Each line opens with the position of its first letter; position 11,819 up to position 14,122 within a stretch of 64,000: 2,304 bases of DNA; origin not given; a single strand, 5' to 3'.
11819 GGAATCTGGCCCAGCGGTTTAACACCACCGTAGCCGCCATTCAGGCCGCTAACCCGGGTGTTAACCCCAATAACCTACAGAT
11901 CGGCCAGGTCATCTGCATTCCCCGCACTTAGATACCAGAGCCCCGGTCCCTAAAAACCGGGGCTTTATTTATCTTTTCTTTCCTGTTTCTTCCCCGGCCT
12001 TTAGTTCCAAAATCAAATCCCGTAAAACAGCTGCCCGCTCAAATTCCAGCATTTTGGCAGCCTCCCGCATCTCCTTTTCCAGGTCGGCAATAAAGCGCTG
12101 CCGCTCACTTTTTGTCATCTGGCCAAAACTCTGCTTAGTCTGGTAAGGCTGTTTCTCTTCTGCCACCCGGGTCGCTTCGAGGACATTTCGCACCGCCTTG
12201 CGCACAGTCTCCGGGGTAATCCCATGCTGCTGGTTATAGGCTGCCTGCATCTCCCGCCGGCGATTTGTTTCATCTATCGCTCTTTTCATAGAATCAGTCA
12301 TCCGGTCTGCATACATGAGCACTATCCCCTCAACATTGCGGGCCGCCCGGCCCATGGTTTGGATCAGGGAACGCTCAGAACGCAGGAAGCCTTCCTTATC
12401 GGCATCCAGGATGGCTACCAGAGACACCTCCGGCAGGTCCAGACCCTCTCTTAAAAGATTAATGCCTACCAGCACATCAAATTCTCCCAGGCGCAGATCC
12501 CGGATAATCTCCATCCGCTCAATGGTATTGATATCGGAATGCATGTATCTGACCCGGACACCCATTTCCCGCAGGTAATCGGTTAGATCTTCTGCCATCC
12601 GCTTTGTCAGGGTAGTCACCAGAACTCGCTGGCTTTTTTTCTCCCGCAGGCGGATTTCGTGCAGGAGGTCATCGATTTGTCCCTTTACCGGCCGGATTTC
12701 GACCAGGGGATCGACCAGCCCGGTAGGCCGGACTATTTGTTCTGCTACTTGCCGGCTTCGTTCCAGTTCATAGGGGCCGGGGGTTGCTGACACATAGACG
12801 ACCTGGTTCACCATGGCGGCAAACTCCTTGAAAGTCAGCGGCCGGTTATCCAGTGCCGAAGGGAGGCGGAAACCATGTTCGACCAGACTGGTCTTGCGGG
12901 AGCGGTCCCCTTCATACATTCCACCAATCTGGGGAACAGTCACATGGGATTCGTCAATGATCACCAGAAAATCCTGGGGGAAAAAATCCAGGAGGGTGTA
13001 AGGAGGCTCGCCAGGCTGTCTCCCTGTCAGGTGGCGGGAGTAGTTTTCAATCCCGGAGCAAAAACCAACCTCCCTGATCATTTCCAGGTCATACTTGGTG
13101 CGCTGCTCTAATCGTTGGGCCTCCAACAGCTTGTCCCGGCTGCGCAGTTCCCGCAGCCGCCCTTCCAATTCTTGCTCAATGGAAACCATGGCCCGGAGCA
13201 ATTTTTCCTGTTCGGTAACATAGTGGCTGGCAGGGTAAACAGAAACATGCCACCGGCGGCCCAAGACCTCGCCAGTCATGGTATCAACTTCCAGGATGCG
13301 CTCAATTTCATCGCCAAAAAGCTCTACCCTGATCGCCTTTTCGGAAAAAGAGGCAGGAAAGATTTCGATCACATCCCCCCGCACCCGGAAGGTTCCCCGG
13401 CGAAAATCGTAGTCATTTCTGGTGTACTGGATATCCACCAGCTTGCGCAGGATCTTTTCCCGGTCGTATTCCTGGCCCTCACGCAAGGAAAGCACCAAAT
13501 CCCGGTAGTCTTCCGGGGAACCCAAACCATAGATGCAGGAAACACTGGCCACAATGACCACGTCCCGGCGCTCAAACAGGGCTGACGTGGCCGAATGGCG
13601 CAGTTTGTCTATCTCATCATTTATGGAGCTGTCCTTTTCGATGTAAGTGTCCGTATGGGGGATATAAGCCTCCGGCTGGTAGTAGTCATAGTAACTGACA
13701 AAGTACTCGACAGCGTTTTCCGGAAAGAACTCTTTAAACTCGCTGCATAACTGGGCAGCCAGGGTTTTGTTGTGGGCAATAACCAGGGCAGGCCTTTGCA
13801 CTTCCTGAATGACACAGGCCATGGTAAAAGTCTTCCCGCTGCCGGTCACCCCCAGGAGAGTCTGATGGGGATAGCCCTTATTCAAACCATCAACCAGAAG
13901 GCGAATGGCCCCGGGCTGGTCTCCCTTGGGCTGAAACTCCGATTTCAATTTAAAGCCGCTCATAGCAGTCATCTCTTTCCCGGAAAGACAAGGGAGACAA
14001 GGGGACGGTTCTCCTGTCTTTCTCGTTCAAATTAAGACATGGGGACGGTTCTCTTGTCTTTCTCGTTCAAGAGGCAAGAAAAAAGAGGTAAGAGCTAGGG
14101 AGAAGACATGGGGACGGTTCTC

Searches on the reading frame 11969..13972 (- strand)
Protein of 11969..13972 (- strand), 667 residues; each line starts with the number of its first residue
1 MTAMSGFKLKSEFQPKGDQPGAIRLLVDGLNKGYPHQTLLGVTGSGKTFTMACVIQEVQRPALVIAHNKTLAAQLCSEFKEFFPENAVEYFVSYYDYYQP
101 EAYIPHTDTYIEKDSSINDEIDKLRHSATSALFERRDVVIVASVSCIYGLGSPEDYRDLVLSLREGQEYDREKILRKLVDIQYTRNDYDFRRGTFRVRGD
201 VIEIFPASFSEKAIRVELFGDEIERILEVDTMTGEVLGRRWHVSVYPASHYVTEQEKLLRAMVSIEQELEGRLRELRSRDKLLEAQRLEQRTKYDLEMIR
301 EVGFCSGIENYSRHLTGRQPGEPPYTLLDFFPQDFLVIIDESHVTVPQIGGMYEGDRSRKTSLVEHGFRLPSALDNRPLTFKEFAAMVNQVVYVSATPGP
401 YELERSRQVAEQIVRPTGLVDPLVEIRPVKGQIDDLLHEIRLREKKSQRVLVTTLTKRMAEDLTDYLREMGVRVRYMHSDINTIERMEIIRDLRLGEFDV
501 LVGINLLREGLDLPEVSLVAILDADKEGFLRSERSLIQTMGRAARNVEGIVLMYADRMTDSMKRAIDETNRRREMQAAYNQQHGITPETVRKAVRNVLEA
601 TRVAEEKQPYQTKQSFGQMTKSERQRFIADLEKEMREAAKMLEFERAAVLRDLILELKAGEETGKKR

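Call 51: find_encoding_contigs(protein=window:11969-13972:-, flank=10000, max_places=1)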
Protein window:11969-13972:- (667 aa): 1 contig read that carries it; 1 place shown.
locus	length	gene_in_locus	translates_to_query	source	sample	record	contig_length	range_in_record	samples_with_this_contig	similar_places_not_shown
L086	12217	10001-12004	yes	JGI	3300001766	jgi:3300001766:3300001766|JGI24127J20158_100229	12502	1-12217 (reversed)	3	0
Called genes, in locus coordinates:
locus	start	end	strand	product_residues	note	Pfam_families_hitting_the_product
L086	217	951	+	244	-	PF02604:PhdYeFM_antitox (weak), PF05685:Uma2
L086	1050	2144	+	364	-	PF01926:MMR_HSR1, PF06071:YchF-GTPase_C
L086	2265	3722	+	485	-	PF01590:GAF, PF13185:GAF_2, PF13492:GAF_3, PF00990:GGDEF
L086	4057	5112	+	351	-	PF02277:DBI_PRT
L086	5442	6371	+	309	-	PF01545:Cation_efflux, PF16916:ZT_dimer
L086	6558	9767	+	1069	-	PF25596:CPSase_L_D1, PF02222:ATP-grasp, PF02786:CPSase_L_D2, PF07478:Dala_Dala_lig_C, PF02787:CPSase_L_D3, PF25596:CPSase_L_D1, PF02786:CPSase_L_D2, PF02222:ATP-grasp, +7 more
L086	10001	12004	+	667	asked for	PF00270:DEAD (faint), PF04851:ResIII, PF17757:UvrB_inter, PF27431:UvrB_3rd, PF00271:Helicase_C, PF12344:UvrB, PF02151:UVR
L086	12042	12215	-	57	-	?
